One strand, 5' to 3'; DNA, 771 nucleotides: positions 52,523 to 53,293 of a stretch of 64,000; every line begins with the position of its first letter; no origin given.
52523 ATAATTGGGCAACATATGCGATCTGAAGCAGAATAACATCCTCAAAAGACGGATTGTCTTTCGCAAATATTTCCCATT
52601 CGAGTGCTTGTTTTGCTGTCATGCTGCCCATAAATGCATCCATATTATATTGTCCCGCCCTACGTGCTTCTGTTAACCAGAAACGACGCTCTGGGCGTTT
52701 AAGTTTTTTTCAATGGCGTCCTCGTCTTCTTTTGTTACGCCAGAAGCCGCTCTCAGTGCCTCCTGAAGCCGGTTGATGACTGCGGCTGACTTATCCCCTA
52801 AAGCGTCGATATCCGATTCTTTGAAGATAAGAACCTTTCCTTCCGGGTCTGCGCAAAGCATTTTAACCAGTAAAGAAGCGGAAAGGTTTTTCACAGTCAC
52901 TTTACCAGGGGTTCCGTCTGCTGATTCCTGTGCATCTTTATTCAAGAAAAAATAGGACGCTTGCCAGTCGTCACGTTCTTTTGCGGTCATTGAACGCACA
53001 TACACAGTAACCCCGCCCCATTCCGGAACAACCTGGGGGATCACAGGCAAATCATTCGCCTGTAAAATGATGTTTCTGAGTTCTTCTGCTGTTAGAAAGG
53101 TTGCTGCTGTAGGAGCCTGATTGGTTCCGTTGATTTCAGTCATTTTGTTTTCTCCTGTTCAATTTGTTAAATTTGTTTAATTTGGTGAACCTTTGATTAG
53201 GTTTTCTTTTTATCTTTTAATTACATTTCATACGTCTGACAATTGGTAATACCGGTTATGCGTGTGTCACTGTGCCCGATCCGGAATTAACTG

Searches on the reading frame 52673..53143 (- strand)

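Call 55: search_protein_families(library=pfam, proteins=[window:52673-53143:-], max_evalue=0.001)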
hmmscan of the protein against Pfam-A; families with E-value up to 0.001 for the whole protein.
window:52673-53143:- (156 aa): 1 family
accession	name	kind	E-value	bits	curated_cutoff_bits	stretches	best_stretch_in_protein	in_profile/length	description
PF06222.17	Phage_TAC_1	-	5.7e-05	23.5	25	1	38-126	22-107/124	Phage tail assembly chaperone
